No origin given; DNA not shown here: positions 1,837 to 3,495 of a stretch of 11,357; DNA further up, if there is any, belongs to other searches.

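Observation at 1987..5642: Compact operon coupling an uncharacterised Cas4-like/RNase-H-fold nuclease with a LOG nucleotide N-glycosidase-family enzyme and a lipid glycosyltransferase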

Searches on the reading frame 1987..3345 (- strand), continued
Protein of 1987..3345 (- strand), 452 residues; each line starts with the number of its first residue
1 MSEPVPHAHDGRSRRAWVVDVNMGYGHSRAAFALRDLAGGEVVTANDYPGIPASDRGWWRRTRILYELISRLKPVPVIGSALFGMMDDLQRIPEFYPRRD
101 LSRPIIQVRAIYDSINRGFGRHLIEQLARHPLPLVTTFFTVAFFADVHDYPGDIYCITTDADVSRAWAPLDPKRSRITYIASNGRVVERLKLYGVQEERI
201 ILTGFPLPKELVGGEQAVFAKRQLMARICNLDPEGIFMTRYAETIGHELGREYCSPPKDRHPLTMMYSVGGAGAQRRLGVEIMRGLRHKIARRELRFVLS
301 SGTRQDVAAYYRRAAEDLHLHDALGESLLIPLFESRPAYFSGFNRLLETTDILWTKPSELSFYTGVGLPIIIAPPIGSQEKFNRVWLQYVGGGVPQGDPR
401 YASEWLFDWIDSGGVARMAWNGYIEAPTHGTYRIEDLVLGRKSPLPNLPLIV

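Call 33: search_protein_families(library=pfam, proteins=[P0411, P0430, P0426, P0382, P0405, P0361, P0364, P0414, P0457, P0492], max_evalue=0.01)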
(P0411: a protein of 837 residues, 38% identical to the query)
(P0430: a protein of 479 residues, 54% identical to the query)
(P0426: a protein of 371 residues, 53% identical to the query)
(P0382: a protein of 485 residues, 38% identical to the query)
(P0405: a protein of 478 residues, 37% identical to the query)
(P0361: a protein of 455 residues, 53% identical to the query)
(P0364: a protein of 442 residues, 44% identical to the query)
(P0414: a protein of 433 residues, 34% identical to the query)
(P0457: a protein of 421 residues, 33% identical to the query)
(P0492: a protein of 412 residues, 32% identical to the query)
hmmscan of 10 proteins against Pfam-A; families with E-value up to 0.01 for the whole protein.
P0411 (837 aa): 5 families
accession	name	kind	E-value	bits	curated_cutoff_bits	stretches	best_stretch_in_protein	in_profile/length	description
PF13506.12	Glyco_transf_21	-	3.1e-29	102.1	21.7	1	99-272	1-173/174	Glycosyl transferase family 21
PF22053.2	DUF6938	-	5.1e-14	52.9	27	1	647-778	34-182/236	Domain of unknown function (DUF6938)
PF13641.12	Glyco_tranf_2_3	-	5.4e-13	49.9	27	1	44-272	1-228/230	Glycosyltransferase like family 2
PF13632.12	Glyco_trans_2_3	-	7.7e-08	32.8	27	1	135-320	4-192/198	Glycosyl transferase family group 2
PF00535.33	Glycos_transf_2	-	1.3e-06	28.9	23.3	1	47-173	1-123/168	Glycosyl transferase family 2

P0430 (479 aa): 4 families
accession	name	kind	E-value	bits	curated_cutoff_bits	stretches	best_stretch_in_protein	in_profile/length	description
PF13177.12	DNA_pol3_delta2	-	1.7e-32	113.1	27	1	24-131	50-158/161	DNA polymerase III, delta subunit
PF22608.2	DNAX_ATPase_lid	-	5.9e-12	45.6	27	1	139-184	3-48/49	DNA polymerase III clamp loader subunit, ATPase lid domain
PF00004.35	AAA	-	2.6e-06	28.4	21.2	1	30-129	11-124/131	ATPase family associated with various cellular activities (AAA)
PF21960.2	RCF1-5-like_lid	-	0.00033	21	27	1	141-170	2-32/43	RCF1/5-like, AAA+ ATPase lid domain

P0426 (371 aa): 0 families

P0382 (485 aa): 1 family
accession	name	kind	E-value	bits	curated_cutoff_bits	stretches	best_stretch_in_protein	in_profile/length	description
PF22053.2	DUF6938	-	3.2e-12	47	27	2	288-354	30-96/236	Domain of unknown function (DUF6938)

P0405 (478 aa): 1 family
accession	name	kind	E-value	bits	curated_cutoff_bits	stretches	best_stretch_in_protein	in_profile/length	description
PF22053.2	DUF6938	-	1.8e-12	47.8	27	2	271-325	34-88/236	Domain of unknown function (DUF6938)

P0361 (455 aa): 1 family
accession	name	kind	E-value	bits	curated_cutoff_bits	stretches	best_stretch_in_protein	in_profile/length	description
PF22053.2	DUF6938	-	3.9e-14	53.3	27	2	258-322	29-93/236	Domain of unknown function (DUF6938)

P0364 (442 aa): 1 family
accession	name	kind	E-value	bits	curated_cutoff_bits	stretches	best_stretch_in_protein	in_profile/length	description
PF22053.2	DUF6938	-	1.4e-16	61.2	27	2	256-315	34-93/236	Domain of unknown function (DUF6938)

P0414 (433 aa): 1 family
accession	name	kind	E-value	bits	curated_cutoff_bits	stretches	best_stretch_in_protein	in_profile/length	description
PF22053.2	DUF6938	-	3.5e-13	50.2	27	1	247-419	35-225/236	Domain of unknown function (DUF6938)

P0457 (421 aa): 2 families
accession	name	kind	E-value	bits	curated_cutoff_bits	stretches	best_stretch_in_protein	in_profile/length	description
PF22053.2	DUF6938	-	7.7e-10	39.2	27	2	286-354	110-175/236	Domain of unknown function (DUF6938)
PF06925.17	MGDG_synth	-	3.5e-05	24.4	25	1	72-184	52-168/169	Monogalactosyldiacylglycerol (MGDG) synthase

P0492 (412 aa): 1 family
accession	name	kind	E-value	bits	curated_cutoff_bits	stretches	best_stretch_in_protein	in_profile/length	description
PF22053.2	DUF6938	-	3.8e-06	27.1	27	0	277-338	104-164/236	Domain of unknown function (DUF6938)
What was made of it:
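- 1987..3345 (-): DUF6938 protein (452 aa), a GT-B-fold, GT28-like (MGDG-synthase/MurG-like) glycosyltransferase. Homologue P0411 is fused to a GT21 domain and P0457 hits MGDG_synth (call 33).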

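Call 34: predict_structure(alignment_id=A2)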
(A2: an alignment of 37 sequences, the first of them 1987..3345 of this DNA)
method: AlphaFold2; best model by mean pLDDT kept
length: 452 residues; sequences in the alignment: 37
mean_pLDDT: 83.7   pTM: 0.84
mean pLDDT of the five models: 83.7, 83.2, 80.2, 77.6, 75.7
residues with pLDDT >= 90: 200; 70-90: 176; 50-70: 61; < 50: 15
segments of 3 or more residues with pLDDT < 50: 1-11
pLDDT, mean of each block of 10 residues (from residue 1): 35 85 82 91 92 93 77 61 65 54 76 92 97 94 96 91 67 90 83 89 87 74 90 92 84 78 88 76 96 95 90 97 96 91 91 85 89 71 78 86 93 93 82 92 71 49
secondary structure, 60 per line:
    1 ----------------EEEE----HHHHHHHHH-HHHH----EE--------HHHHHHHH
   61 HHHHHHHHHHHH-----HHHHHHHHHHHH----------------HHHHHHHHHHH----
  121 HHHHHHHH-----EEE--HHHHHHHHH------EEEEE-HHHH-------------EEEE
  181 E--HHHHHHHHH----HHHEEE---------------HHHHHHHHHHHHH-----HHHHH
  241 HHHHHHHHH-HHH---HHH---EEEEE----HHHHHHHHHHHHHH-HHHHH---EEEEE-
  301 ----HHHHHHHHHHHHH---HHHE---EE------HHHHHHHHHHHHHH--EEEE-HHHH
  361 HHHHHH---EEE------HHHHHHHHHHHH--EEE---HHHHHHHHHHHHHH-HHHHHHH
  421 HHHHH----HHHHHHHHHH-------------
elements in order: E17-20 H25-33 H35-38 H53-72 H78-89 H106-116 H121-128 E134-136 H139-147 E154-158 H160-163 E177-181 H184-192 E200-202 H218-230 H236-249 E263-267 H272-285 H287-291 E295-299 H305-317 H336-349 E352-355 H357-366 E370-372 H379-390 E393-395 H399-412 H414-425 H430-439
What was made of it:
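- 1987..3345 (-): The AF2 model has pLDDT 83.7 and pTM 0.84 (call 34).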

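Call 36: fold_search(model_id=the predicted structure, library=pdb)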
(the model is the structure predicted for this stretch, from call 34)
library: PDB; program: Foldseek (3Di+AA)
matches with E <= 10: 1044; with E <= 0.001: 85
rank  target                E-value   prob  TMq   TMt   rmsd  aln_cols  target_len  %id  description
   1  4wyi                  5.2e-07  1.00  0.41  0.53   9.9       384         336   15  The crystal structure of Arabidopsis thaliana galactolipid synthase, MGD1 (apo-form) (released 2016-02-17)
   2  4x1t                  1.9e-06  1.00  0.42  0.55   8.9       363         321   16  The crystal structure of Arabidopsis thaliana galactolipid synthase MGD1 in complex with UDP (released 2016-02-10)
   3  7vza_F                3.4e-06  1.00  0.49  0.60  11.5       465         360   13  The crystal structure of Non-hydrolyzing UDPGlcNAc 2-epimerase in complex with UDP (released 2022-11-16)
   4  3beo_A                3.4e-06  1.00  0.40  0.47  13.2       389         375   13  A Structural Basis for the allosteric regulation of non-hydrolyzing UDP-GlcNAc 2-epimerases (released 2008-02-19)
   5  7vyy_B                4.4e-06  1.00  0.45  0.56   9.5       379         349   14  The crystal structure of Non-hydrolyzing UDPGlcNAc 2-epimerase (released 2022-11-16)
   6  7vza_D                4.4e-06  1.00  0.49  0.59  11.5       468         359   13  The crystal structure of Non-hydrolyzing UDPGlcNAc 2-epimerase in complex with UDP (released 2022-11-16)
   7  3ot5_A                5.4e-06  1.00  0.43  0.50   7.5       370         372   12  2.2 Angstrom Resolution Crystal Structure of putative UDP-N-acetylglucosamine 2-epimerase from Listeria monocytogenes (released 2010-09-22)
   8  7vza_A                5.7e-06  1.00  0.45  0.54  12.1       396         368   15  The crystal structure of Non-hydrolyzing UDPGlcNAc 2-epimerase in complex with UDP (released 2022-11-16)
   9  5enz_B                5.9e-06  1.00  0.50  0.58  11.5       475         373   13  S. aureus MnaA-UDP co-structure (released 2016-04-27)
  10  5lqd_B                7.7e-06  1.00  0.38  0.39  11.2       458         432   13  Trehalose-6-phosphate synthase, GDP-glucose-dependent OtsA (released 2016-12-07)
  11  4fkz_B                8.1e-06  1.00  0.44  0.51   7.2       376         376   11  Crystal structure of Bacillus subtilis UDP-GlcNAc 2-epimerase in complex with UDP-GlcNAc and UDP (released 2013-05-08)
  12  7vza_G                8.5e-06  1.00  0.45  0.55  12.6       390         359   15  The crystal structure of Non-hydrolyzing UDPGlcNAc 2-epimerase in complex with UDP (released 2022-11-16)
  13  7vza_B                8.5e-06  1.00  0.46  0.56  13.3       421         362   14  The crystal structure of Non-hydrolyzing UDPGlcNAc 2-epimerase in complex with UDP (released 2022-11-16)
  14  7vz6_H                8.5e-06  1.00  0.45  0.54  12.1       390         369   15  The crystal structure of Non-hydrolyzing UDPGlcNAc 2-epimerase in complex with UDP-glucose (released 2022-11-16)
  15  7bov                  9.9e-06  1.00  0.42  0.51  12.0       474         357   11  The Structure of Bacillus subtilis glycosyltransferase,Bs-YjiC (released 2020-05-13)
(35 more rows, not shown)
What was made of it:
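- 1987..3345 (-): The best Foldseek hit is Arabidopsis MGD1 (4wyi, E 5e-7), followed by UDP-GlcNAc 2-epimerases and MurG (call 36).
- On GT28-like GT-B glycosyltransferase (MGDG synthase/MurG/UgtP): AF2 pLDDT 83.7; Foldseek gives 85 PDB hits at E <= 1e-3, and the 50 best listed are GT-B enzymes or UDP-GlcNAc 2-epimerases, with MGD1 the best (calls 34, 36)
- Checked: The GT-B fold itself is confirmed by modelling (calls 34, 36).
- GT-B fold: calls 34, 36.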

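Call 39: search_protein_families(library=padloc, proteins=[window:1987-3345:-], max_evalue=0.01)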
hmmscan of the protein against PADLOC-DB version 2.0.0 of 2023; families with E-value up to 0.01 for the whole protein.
window:1987-3345:- (452 aa): 0 families

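Call 46: find_related_loci(query=A4, collection=metagenome_contigs, flank=6000)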
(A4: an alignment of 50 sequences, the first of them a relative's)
Query A4 (450 aa) in metagenome_contigs; peptide patterns used: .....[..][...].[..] (x = any residue, [..] = any of these).
600 stretches matched a pattern (row limit reached: there are more); 571 encode a relative of the query (tblastn E <= 1e-3); the best 80 are kept; 80 distinct loci.
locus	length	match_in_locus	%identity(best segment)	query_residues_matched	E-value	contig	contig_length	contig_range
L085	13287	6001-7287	65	10-437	2e-160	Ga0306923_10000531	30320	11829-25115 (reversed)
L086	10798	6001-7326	60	2-442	2e-159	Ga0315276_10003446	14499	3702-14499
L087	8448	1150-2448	62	10-443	5e-159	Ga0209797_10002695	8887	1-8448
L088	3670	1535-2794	61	10-428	6e-160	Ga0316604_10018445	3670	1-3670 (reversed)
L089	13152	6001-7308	59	3-433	3e-150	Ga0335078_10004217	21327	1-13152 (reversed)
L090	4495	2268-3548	56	5-431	4e-152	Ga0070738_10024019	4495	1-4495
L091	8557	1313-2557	57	2-424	1e-144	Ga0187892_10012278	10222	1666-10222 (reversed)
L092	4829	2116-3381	56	8-428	1e-145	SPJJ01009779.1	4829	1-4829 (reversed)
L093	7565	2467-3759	59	1-430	3e-142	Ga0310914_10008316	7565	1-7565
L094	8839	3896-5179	53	5-428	2e-135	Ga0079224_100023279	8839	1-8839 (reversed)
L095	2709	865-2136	54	1-426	4e-142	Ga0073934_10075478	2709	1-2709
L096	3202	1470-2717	55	12-426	4e-138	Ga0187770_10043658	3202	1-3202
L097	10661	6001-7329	55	16-445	3e-132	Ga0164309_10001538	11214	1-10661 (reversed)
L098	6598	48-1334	55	12-439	3e-132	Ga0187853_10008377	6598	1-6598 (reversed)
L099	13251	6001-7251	53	10-428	1e-131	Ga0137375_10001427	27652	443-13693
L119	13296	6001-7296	39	6-438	9e-107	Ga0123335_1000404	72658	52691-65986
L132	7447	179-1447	40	12-424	2e-98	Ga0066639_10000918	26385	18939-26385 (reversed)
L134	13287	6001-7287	38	12-424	2e-98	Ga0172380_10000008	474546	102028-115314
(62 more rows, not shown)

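Call 49: search_protein_families(library=pfam, proteins=[L088:326-1471:+, L092:560-2098:+, L132:1530-2435:+, L132:2507-3502:+, L119:7314-8450:+, L134:3562-5904:+, L134:2020-3546:+, L132:4423-5604:+, L087:2568-3257:+, L098:1359-2270:-], max_evalue=0.001)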
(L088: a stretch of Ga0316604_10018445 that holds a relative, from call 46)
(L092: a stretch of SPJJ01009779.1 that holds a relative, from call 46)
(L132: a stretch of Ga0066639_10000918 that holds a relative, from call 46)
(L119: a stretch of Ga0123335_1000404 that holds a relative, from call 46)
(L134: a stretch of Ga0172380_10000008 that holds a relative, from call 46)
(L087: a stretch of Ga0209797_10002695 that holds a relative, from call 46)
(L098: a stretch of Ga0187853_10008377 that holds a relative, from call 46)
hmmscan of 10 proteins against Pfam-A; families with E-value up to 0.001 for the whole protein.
L088:326-1471:+ (382 aa): 3 families
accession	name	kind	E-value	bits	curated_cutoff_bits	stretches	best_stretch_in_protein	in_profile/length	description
PF13506.12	Glyco_transf_21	-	3.3e-43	147.6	21.7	1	98-269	3-173/174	Glycosyl transferase family 21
PF13632.12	Glyco_trans_2_3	-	5.1e-12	46.5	27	1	130-307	3-187/198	Glycosyl transferase family group 2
PF13641.12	Glyco_tranf_2_3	-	2.6e-09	37.9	27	1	51-269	11-228/230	Glycosyltransferase like family 2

L092:560-2098:+ (513 aa): 4 families
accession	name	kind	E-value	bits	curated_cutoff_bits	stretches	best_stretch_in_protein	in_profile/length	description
PF13506.12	Glyco_transf_21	-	5.8e-40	137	21.7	1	209-382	1-173/174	Glycosyl transferase family 21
PF13632.12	Glyco_trans_2_3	-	9.5e-17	61.9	27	1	243-415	2-181/198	Glycosyl transferase family group 2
PF13641.12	Glyco_tranf_2_3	-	1.6e-15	58.2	27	1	168-382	16-228/230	Glycosyltransferase like family 2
PF00535.33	Glycos_transf_2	-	0.00015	22.2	23.3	1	166-328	11-167/168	Glycosyl transferase family 2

L132:1530-2435:+ (302 aa): 1 family
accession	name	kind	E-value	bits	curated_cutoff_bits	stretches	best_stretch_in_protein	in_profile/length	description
PF00892.27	EamA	-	9.9e-07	29.6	28.2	1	2-133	3-134/135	EamA-like transporter family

L132:2507-3502:+ (332 aa): 1 family
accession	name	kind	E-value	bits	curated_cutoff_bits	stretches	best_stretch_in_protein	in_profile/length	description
PF02449.21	Glyco_hydro_42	-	3.3e-08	33.7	21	1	49-160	12-140/376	Beta-galactosidase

L119:7314-8450:+ (379 aa): 3 families
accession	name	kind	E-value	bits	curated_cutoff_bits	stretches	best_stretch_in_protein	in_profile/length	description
PF06925.17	MGDG_synth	-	3.5e-12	47.2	25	1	20-182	1-165/169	Monogalactosyldiacylglycerol (MGDG) synthase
PF04101.22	Glyco_tran_28_C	-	2.8e-08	34.4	22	1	214-332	1-122/166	Glycosyltransferase family 28 C-terminal domain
PF00534.26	Glycos_transf_1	-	4.1e-08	33.4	26.4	1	200-361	3-170/172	Glycosyl transferases group 1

L134:3562-5904:+ (781 aa): 4 families
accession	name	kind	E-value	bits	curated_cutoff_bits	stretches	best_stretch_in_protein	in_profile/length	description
PF14397.11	ATPgrasp_ST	-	3.7e-56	190.8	31.4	1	16-285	2-277/278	Sugar-transfer associated ATP-grasp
PF08014.17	MATCAP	-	1.7e-42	146.1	27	1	461-770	8-335/365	Microtubule-associated tyrosine carboxypeptidase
PF08443.16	RimK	-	3.4e-06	27.2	21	0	208-268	112-170/188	RimK-like ATP-grasp domain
PF14305.11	ATPgrasp_TupA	-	4e-06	27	25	1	18-175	3-148/241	TupA-like ATPgrasp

L134:2020-3546:+ (509 aa): 3 families
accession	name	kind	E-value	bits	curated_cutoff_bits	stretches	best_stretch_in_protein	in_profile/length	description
PF14402.11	7TM_transglut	-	1.9e-29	103.3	25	1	303-500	49-247/248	7 transmembrane helices usually fused to an inactive transglutaminase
PF18911.6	PKD_4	-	9.9e-10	38.8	27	1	40-102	8-69/85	PKD domain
PF00801.26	PKD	-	3.1e-08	33.9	23.5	1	43-102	8-66/80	PKD domain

L132:4423-5604:+ (394 aa): 3 families
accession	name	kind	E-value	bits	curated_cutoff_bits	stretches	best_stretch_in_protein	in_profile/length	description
PF03222.19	Trp_Tyr_perm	-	1.3e-22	80.9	22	1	24-378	4-385/393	Tryptophan/tyrosine permease family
PF01490.24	Aa_trans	-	2.5e-19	69.7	25.6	1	22-390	2-408/410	Transmembrane amino acid transporter protein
PF13520.12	AA_permease_2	-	1.2e-07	31.5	27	1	23-294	1-287/427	Amino acid permease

L087:2568-3257:+ (230 aa): 1 family
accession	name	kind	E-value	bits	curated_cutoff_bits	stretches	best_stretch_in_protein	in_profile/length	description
PF01553.26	Acyltransferase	-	8.8e-34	116.6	23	1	45-170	2-132/132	Acyltransferase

L098:1359-2270:- (304 aa): 2 families
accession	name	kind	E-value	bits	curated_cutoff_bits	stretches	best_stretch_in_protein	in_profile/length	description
PF02811.25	PHP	-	0.00018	22.3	26.4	0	30-63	14-47/164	PHP domain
PF13263.12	PHP_C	-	0.00021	21.2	21.3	1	166-210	4-51/56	PHP-associated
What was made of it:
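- On GT28-like GT-B glycosyltransferase (MGDG synthase/MurG/UgtP): The only support is context: GT21, PlsC, a second MGDG-synthase-like GT and membrane proteins beside homologues (call 49)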

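Call 54: find_encoding_contigs(protein=P0139, flank=6000, max_places=1)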
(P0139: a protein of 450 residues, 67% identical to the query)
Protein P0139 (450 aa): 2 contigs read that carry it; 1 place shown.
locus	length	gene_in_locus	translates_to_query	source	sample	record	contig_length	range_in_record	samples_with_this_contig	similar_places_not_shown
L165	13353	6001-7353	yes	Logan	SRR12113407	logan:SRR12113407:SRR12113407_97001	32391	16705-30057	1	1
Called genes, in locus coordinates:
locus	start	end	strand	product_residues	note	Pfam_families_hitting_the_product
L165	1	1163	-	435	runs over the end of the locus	PF08308:PEGA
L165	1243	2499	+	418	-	PF00595:PDZ, PF13180:PDZ_2, PF17820:PDZ_6, PF03572:Peptidase_S41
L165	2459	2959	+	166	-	PF00293:NUDIX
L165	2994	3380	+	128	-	PF01687:Flavokinase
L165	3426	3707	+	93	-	PF00216:Bac_DNA_binding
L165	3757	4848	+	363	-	PF13167:GTP-bdg_N, PF16360:GTP-bdg_M, PF00009:GTP_EFTU (faint), PF01926:MMR_HSR1, PF02421:FeoB_N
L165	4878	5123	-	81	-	PF00830:Ribosomal_L28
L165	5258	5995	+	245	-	PF18306:LDcluster4, PF03641:Lysine_decarbox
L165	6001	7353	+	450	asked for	PF22053:DUF6938 (weak)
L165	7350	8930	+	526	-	-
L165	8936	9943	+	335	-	PF00150:Cellulase (weak), PF02449:Glyco_hydro_42 (weak), PF00331:Glyco_hydro_10 (weak)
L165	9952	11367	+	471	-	PF00890:FAD_binding_2 (faint), PF01134:GIDA (faint), PF01266:DAO (faint), PF03486:HI0933_like (faint), PF07992:Pyr_redox_2, PF13738:Pyr_redox_3, PF00070:Pyr_redox, PF02852:Pyr_redox_dim, +1 more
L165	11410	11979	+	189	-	PF13482:RNase_H_2, PF10108:DNA_pol_B_exo2 (faint)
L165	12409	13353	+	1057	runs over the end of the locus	PF03477:ATP-cone, PF08471:Ribonuc_red_2_N, PF02867:Ribonuc_red_lgC, PF12637:TSCPD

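Call 55: find_encoding_contigs(protein=P0141, flank=6000, max_places=1)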
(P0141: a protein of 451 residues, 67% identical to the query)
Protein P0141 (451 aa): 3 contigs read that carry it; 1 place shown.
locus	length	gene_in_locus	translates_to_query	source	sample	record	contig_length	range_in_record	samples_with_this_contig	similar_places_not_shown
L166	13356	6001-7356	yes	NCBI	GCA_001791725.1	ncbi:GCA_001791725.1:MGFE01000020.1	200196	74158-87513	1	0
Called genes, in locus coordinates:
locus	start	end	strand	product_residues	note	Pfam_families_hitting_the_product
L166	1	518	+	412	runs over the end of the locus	PF22694:CtpB_N-like (weak), PF00595:PDZ, PF13180:PDZ_2 (weak), PF17820:PDZ_6, PF03572:Peptidase_S41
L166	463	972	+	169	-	PF00293:NUDIX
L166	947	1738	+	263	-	PF07264:EI24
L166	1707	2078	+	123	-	PF01687:Flavokinase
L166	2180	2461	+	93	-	PF00216:Bac_DNA_binding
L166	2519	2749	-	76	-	PF00830:Ribosomal_L28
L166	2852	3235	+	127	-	-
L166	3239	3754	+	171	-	PF23951:DUF7282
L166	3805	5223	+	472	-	PF01930:Cas_Cas4 (weak), PF13482:RNase_H_2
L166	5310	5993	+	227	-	PF18306:LDcluster4, PF03641:Lysine_decarbox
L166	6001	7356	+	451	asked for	PF22053:DUF6938 (faint)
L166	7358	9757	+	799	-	PF00512:HisKA (weak), PF02518:HATPase_c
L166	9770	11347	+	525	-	-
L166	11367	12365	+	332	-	PF02449:Glyco_hydro_42 (faint)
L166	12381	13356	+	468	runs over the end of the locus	PF00890:FAD_binding_2 (weak), PF01134:GIDA (weak), PF01266:DAO (faint), PF07992:Pyr_redox_2, PF12831:FAD_oxidored (weak), PF13738:Pyr_redox_3 (weak), PF00070:Pyr_redox, PF02852:Pyr_redox_dim, +4 more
